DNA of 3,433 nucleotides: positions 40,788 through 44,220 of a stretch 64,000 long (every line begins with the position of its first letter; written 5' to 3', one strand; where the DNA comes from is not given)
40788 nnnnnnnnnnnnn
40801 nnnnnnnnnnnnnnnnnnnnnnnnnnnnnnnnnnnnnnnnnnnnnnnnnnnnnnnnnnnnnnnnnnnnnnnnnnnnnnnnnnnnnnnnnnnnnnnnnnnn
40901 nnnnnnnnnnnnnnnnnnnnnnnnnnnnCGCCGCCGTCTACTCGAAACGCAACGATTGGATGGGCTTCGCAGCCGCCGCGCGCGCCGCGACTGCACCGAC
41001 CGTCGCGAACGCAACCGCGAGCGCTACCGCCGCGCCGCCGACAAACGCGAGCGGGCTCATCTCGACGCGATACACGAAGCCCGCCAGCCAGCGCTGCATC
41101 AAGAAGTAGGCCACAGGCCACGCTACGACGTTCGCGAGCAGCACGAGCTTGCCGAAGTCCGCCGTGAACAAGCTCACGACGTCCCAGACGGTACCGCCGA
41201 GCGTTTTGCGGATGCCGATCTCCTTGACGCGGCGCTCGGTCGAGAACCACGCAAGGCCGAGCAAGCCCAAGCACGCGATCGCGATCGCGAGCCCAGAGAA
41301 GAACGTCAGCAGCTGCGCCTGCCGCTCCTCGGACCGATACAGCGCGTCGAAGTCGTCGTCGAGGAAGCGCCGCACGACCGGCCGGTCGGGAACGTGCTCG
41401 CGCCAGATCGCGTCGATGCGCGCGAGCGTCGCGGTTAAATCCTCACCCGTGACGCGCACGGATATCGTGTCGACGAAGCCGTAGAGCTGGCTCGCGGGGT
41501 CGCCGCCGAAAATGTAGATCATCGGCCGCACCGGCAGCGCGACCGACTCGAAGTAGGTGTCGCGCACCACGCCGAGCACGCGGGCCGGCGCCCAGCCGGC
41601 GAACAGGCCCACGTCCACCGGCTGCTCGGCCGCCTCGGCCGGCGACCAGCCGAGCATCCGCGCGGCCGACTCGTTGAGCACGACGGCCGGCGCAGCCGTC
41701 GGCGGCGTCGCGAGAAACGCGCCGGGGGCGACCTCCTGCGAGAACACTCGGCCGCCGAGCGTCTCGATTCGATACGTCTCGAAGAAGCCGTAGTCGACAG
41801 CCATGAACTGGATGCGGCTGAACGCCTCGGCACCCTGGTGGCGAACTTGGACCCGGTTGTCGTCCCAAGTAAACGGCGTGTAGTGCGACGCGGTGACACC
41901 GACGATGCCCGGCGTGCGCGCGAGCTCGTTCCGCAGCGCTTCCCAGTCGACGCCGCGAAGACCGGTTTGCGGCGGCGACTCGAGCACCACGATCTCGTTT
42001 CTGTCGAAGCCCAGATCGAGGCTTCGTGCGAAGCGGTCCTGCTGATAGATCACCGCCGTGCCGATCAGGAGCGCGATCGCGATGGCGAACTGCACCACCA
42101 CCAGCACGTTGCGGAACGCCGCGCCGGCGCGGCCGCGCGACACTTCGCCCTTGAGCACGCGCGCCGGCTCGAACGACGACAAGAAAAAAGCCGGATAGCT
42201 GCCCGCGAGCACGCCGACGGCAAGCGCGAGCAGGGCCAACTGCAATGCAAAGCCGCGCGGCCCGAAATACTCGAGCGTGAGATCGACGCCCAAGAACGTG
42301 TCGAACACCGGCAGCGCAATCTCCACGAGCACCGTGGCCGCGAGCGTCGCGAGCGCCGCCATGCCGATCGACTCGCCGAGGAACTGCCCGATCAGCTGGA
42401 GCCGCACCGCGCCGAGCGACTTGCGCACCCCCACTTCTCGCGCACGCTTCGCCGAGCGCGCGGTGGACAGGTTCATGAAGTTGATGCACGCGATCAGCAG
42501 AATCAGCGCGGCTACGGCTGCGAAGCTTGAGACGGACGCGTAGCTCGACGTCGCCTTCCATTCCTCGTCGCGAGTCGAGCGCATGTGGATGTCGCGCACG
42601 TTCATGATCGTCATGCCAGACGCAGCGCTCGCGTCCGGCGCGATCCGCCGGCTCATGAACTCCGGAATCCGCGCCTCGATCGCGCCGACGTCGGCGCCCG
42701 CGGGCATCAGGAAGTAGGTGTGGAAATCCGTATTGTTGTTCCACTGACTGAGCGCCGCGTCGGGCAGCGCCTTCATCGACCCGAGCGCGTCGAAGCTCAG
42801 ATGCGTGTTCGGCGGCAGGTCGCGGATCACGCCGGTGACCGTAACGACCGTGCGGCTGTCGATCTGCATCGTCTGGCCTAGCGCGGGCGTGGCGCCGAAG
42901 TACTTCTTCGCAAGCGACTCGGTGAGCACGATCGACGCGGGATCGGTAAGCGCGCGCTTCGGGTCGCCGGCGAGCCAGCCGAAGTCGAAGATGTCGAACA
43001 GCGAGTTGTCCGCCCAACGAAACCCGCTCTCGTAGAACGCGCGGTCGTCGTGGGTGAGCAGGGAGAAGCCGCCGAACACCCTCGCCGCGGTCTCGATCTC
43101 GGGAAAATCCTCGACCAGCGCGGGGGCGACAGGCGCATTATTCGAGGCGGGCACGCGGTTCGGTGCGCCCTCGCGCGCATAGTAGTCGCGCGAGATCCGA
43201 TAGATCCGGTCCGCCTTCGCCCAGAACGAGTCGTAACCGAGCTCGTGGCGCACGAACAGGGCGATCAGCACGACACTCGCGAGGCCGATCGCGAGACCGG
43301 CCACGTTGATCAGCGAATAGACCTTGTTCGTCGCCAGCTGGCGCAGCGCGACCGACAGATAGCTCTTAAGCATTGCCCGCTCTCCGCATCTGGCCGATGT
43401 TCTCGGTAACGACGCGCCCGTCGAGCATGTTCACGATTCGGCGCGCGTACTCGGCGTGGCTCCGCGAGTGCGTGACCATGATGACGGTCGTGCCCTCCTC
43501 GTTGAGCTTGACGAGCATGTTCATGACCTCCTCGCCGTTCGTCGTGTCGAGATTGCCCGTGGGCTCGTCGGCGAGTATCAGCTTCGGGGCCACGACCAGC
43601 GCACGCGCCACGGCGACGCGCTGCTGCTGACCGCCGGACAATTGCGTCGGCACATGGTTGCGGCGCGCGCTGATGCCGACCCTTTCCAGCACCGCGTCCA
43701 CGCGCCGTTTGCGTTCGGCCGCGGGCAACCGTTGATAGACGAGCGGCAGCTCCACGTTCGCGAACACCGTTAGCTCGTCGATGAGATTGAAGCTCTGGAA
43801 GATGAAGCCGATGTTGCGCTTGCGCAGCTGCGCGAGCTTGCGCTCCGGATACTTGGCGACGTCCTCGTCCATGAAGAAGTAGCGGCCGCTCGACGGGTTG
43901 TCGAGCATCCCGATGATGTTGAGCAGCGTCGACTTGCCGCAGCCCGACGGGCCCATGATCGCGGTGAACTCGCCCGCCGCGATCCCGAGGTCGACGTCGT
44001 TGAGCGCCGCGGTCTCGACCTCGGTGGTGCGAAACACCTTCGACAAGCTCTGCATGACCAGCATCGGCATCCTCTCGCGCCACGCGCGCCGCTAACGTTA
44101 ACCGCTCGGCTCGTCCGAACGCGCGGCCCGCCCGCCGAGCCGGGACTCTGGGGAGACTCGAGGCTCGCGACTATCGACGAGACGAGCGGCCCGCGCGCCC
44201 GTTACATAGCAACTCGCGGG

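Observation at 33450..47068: Sigma-54/NtrC-controlled ABC locus: one ATPase followed by four tandem duplicated-FtsX permease paralogs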

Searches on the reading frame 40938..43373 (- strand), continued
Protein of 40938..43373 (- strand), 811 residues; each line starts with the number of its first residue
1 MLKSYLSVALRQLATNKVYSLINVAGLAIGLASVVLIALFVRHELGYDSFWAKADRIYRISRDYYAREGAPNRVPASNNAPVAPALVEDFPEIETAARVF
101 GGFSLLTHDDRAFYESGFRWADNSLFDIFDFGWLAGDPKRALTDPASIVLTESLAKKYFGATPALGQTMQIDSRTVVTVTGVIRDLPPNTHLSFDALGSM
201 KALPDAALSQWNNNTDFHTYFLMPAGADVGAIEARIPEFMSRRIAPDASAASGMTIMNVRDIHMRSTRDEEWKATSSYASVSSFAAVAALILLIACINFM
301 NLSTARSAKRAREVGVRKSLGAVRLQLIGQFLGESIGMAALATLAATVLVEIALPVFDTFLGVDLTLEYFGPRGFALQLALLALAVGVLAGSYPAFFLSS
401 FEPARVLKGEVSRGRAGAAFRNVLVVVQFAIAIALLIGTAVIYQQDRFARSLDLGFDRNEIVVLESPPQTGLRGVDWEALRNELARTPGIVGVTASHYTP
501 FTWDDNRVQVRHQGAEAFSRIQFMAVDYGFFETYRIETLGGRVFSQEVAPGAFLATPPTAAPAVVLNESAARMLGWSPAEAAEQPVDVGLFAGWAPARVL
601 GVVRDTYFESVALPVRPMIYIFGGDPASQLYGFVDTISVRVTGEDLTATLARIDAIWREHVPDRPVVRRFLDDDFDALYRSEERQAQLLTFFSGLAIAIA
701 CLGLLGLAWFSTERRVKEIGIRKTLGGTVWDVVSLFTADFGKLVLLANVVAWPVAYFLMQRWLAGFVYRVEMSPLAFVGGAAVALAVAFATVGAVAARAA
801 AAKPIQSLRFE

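Call 52: find_encoding_contigs(protein=P0007, flank=10000, max_places=2)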
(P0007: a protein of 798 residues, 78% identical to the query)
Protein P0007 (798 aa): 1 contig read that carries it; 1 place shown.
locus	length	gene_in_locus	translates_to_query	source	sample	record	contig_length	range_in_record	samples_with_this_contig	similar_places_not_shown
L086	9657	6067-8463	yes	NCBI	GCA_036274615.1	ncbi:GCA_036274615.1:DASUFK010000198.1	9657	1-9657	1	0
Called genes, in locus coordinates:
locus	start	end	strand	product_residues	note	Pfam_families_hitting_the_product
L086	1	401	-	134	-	PF02558:ApbA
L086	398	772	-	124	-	PF04020:Phage_holin_4_2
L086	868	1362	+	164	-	PF04306:DUF456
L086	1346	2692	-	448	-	PF00989:PAS (faint), PF02518:HATPase_c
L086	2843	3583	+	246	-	PF04434:SWIM (faint)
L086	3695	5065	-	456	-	PF00072:Response_reg, PF00158:Sigma54_activat, PF14532:Sigma54_activ_2, PF07728:AAA_5, PF25601:AAA_lid_14, PF02954:HTH_8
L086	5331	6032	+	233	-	PF00005:ABC_tran, PF02463:SMC_N (faint), PF13304:AAA_21 (faint)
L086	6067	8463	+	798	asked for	PF12704:MacB_PCD, PF02687:FtsX, PF12704:MacB_PCD, PF02687:FtsX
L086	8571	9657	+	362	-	PF12704:MacB_PCD, PF02687:FtsX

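Call 57: predict_structure(alignment_id=A3)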
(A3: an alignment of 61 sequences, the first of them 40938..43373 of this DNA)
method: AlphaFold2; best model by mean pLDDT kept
length: 811 residues; sequences in the alignment: 61
mean_pLDDT: 86.6   pTM: 0.82
mean pLDDT of the five models: 86.6, 85.1, 82.9, 82.7, 81.9
residues with pLDDT >= 90: 369; 70-90: 390; 50-70: 50; < 50: 2
segments of 3 or more residues with pLDDT < 50: none
pLDDT, mean of each block of 10 residues (from residue 1): 63 65 87 92 91 96 83 89 96 97 91 93 97 96 97 96 95 94 95 96 90 87 95 95 88 94 89 83 87 90 73 81 87 89 93 88 82 83 91 82 71 68 88 87 84 87 88 90 95 92 79 83 92 94 84 62 91 92 89 84 86 84 87 92 93 95 89 82 78 84 80 77 82 85 90 88 80 83 85 81 62 47
secondary structure, 60 per line:
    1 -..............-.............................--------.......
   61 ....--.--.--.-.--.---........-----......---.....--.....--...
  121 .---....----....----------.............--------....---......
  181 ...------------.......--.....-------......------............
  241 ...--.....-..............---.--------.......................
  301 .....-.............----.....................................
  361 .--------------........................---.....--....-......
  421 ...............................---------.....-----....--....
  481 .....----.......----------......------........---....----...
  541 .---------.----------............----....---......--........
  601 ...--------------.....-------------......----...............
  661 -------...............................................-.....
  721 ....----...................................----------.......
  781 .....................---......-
elements in order (helices of 4 or more, strands of 3 or more residues): H2-15 H17-45 E57-64 H82-89 E95-100 E104-108 E111-115 E118-121 H125-128 E133-136 E147-151 H152-159 E168-171 E175-183 E196-199 H205-209 E217-222 H229-243 H246-250 E252-258 H259-265 H278-305 H307-319 H324-361 H376-399 H403-407 H410-413 H415-451 E461-465 H471-474 H477-485 E490-496 E507-512 E519-526 H530-533 E538-541 E562-567 H568-573 H578-581 E585-590 E593-603 E618-622 E636-641 H646-660 E668-670 H671-714 H716-724 H729-763 H774-801 H805-810

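Call 59: fold_search(model_id=the predicted structure, library=pdb)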
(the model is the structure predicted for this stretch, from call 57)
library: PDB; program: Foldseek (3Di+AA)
matches with E <= 10: 215; with E <= 0.001: 54
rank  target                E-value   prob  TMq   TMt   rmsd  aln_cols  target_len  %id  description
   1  9ge6_A                2.5e-19  1.00  0.46  0.47  11.2       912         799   13  Structure of E. coli YbbAP (released 2025-05-28)
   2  9ge7_A                1.3e-18  1.00  0.44  0.44  12.2       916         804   13  Structure of E. coli YbbAP with bound ATP analogue (released 2025-05-28)
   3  5gko_A                3.0e-13  1.00  0.35  0.43   7.2       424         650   16  Crystal structure of tripartite-type ABC transporter, MacB from Acinetobacter baumannii (released 2017-11-15)
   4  5lil_A                7.5e-13  1.00  0.24  0.30  10.9       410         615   17  Structure of Aggregatibacter actinomycetemcomitans MacB bound to ATPyS (P21) (released 2017-11-15)
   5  5lj6                  1.8e-12  1.00  0.25  0.31  10.6       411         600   17  Structure of Aggregatibacter actinomycetemcomitans MacB bound to ATPyS (P6522) (released 2017-11-15)
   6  3is6_A                2.3e-12  1.00  0.24  0.77   2.7       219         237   24  The Crystal Structure of a domain of a putative Permease protein from Porphyromonas gingivalis to 2A (released 2009-09-08)
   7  5lil_B                2.3e-12  1.00  0.23  0.29  10.9       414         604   17  Structure of Aggregatibacter actinomycetemcomitans MacB bound to ATPyS (P21) (released 2017-11-15)
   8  5xu1_M                3.1e-12  1.00  0.30  0.54   8.0       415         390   17  Structure of a non-canonical ABC transporter from Streptococcus pneumoniae R6 (released 2018-01-24)
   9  9rlc_E                1.5e-11  1.00  0.29  0.47   9.9       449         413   12  LolCDE complex with Lpp lipoprotein (released 2026-01-21)
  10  5lj7_B                1.5e-11  1.00  0.24  0.30  10.7       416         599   16  Structure of Aggregatibacter actinomycetemcomitans MacB bound to ATP (P21) (released 2017-11-15)
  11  9rld_E                1.7e-11  1.00  0.29  0.48   9.0       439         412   14  LolCDE complex with Lpp lipoprotein (released 2026-01-21)
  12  5nik_J                1.9e-11  1.00  0.32  0.39   7.8       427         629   18  Structure of the MacAB-TolC ABC-type tripartite multidrug efflux pump (released 2017-05-24)
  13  3is6_B                2.1e-11  1.00  0.23  0.81   2.5       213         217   23  The Crystal Structure of a domain of a putative Permease protein from Porphyromonas gingivalis to 2A (released 2009-09-08)
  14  5xu1_S                4.5e-11  1.00  0.28  0.51   8.6       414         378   17  Structure of a non-canonical ABC transporter from Streptococcus pneumoniae R6 (released 2018-01-24)
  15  9xro_E                7.7e-10  1.00  0.26  0.44   9.8       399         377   12  LolCDE in complex with SMT-738_3 (released 2026-03-18)
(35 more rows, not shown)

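Call 75: search_protein_representatives(protein=window:40938-43373:-)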
Query: 811 residues. Proteins with E-value up to 0.001 (for the whole library): 104138; up to 1e-10: 57656; up to 1e-30: 19670. The best 150 are listed.
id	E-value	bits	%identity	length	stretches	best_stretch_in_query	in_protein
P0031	1.3e-254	863.9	52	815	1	4-811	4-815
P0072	1.7e-228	777.5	48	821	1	1-811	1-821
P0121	8.6e-218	742.1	50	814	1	1-811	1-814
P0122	7.9e-215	732.3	47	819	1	1-811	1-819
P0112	8.4e-215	732.2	50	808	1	1-811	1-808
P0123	3.5e-212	723.5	48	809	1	1-811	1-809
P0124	4.8e-212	723.1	47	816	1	2-811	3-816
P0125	1.2e-204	698.6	45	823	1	1-811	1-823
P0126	4.1e-204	696.8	44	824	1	1-811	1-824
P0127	5.9e-204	696.3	44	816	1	1-811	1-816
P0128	3.5e-203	693.8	43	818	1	2-811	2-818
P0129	6.1e-203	693.0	47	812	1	1-811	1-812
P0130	4.0e-200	683.6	47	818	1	1-811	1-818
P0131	5.4e-199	679.9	44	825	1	1-811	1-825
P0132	5.3e-198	676.6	46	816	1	1-811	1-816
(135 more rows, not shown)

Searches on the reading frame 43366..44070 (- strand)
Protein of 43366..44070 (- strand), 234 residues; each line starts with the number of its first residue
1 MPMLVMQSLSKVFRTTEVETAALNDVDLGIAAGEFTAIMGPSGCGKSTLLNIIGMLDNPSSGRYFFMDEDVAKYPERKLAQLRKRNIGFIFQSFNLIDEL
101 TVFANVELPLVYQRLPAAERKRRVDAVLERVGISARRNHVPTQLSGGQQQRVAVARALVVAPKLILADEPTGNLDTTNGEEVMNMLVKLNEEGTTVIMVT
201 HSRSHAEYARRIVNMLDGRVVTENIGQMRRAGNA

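Call 4: search_protein_families(library=ncbifam, proteins=[window:43366-44070:-])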
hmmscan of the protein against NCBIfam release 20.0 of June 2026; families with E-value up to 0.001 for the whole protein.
window:43366-44070:- (234 aa): 188 families (the best 25 are shown)
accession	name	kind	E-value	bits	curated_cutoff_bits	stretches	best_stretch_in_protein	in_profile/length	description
NF038007.1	ABC_ATP_DarD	equivalog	5.9e-83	277.6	375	1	3-219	1-217/218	darobactin export ABC transporter ATP-binding protein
NF007826.0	PRK10535.1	equivalog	6e-70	236.3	966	1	2-228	3-229/648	macrolide ABC transporter ATP-binding protein/permease MacB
TIGR03608.1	L_ocin_972_ABC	subfamily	3.8e-67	225.7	254.85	1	19-215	10-206/206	putative bacteriocin export ABC transporter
TIGR02673.1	FtsE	equivalog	3.2e-65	219.8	264.85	1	8-218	3-213/214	cell division ATP-binding protein FtsE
TIGR02211.1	LolD_lipo_ex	equivalog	4.5e-63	212.7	307.75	1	4-221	2-220/221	lipoprotein-releasing ABC transporter ATP-binding protein LolD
TIGR02982.1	heterocyst_DevA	subfamily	9.6e-60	201.9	295.8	1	5-220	3-219/220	ABC exporter ATP-binding subunit, DevA family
NF008639.0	PRK11629.1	equivalog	7e-57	192.5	360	1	3-223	6-227/234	lipoprotein-releasing ABC transporter ATP-binding protein LolD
NF007879.0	PRK10584.1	equivalog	3.4e-56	190.5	336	1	6-222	9-226/228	putative ABC transporter ATP-binding protein YbbA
TIGR03265.1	PhnT2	equivalog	9.8e-55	186.2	457.7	1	5-221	6-214/353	putative 2-aminoethylphosphonate ABC transporter ATP-binding protein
TIGR02315.1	ABC_phnC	equivalog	5.8e-54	183.1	266.1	1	3-224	1-228/243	phosphonate ABC transporter ATP-binding protein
NF040933.2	ABC_arch_GlcV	equivalog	6.2e-53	179.9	450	1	5-206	4-205/357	glucose ABC transporter ATP-binding protein GlcV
TIGR00968.1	3a0106s01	subfamily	1.7e-50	171.8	342.75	1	19-221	12-210/237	sulfate ABC transporter ATP-binding protein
NF007027.0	PRK09493.1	equivalog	2.5e-48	164.5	379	1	6-223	4-217/240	glutamine ABC transporter ATP-binding protein GlnQ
TIGR02314.1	ABC_MetN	equivalog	4.7e-48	164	499.7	1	3-206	1-204/343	methionine ABC transporter ATP-binding protein MetN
TIGR01186.1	proV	subfamily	1.9e-47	162.2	326.6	1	20-221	6-209/363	betaine/proline/choline family ABC transporter ATP-binding protein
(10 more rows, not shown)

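Call 5: search_protein_families(library=pfam, proteins=[window:43366-44070:-])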
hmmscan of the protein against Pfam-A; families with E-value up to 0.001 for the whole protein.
window:43366-44070:- (234 aa): 6 families
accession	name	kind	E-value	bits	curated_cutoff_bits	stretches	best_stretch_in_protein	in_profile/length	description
PF00005.33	ABC_tran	-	2.9e-35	122.3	25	1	23-171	1-136/137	ABC transporter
PF02463.25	SMC_N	-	8.4e-09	35.6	40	1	120-216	119-212/220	RecF/RecN/SMC N terminal domain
PF13304.12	AAA_21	-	1.2e-08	35.9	27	0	118-202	220-299/304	AAA domain, putative AbiEii toxin, Type IV TA system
PF03193.22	RsgA_GTPase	-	0.00021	21.6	30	1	15-53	89-126/174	RsgA GTPase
PF13481.12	AAA_25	-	0.00027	21.1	27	0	19-50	18-50/195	AAA domain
PF13401.12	AAA_22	-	0.00043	21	27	0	34-191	6-109/130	AAA domain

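Call 8: find_encoding_contigs(protein=window:43366-44070:-, flank=10000, max_places=6)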
Protein window:43366-44070:- (234 aa): no gene with exactly this product is on record in the collection.

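Call 37: search_solved_structures(query=window:43366-44070:-, max_evalue=1e-40)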
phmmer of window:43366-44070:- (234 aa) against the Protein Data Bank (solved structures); distinct sequences matched with E-value up to 1e-40: 41.
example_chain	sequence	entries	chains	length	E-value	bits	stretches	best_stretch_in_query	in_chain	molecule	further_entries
5xu1_A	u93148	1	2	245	8.1e-66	225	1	5-227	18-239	ABC transporter ATP-binding protein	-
1f3o_A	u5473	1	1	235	8.2e-57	195.6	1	4-223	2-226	HYPOTHETICAL ABC TRANSPORTER ATP-BINDING PROTEIN MJ0796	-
1l2t_A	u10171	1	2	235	2.1e-56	194.2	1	4-223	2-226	Hypothetical ABC transporter ATP-binding protein MJ0796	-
5lj9_A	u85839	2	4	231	3.6e-56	193.5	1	2-221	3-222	Macrolide export ATP-binding/permease protein MacB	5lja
3tif_A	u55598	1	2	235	3.2e-55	190.4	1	4-223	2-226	Uncharacterized ABC transporter ATP-binding protein MJ0796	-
5nik_J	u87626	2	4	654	3.9e-55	190.1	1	2-222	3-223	Macrolide export ATP-binding/permease protein MacB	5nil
5gko_A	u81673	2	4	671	5e-55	189.7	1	4-223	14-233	Macrolide export ATP-binding/permease protein MacB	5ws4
5lil_A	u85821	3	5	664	9e-55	188.9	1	4-224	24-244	Macrolide export ATP-binding/permease protein MacB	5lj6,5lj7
2pcj_A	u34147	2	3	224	2.2e-54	187.6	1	7-223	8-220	Lipoprotein-releasing system ATP-binding protein lolD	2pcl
9ugg_A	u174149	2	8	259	4.8e-52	180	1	6-223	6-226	Lantibiotic ABC transporter ATP-binding protein PsdA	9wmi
9o9x_A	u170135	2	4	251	2.8e-51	177.5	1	16-214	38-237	ABC transporter ATP-binding protein YtrE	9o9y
7mdy_D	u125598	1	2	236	9e-51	175.8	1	6-223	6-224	Lipoprotein-releasing system ATP-binding protein LolD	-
9rlc_D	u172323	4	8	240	1.2e-50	175.4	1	5-223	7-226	Lipoprotein-releasing system ATP-binding protein LolD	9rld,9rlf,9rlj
9rle_D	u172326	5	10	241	1.2e-50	175.4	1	5-223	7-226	Lipoprotein-releasing system ATP-binding protein LolD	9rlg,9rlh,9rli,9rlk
7v8l_D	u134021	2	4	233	1.4e-50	175.2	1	5-223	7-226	Lipoprotein-releasing system ATP-binding protein LolD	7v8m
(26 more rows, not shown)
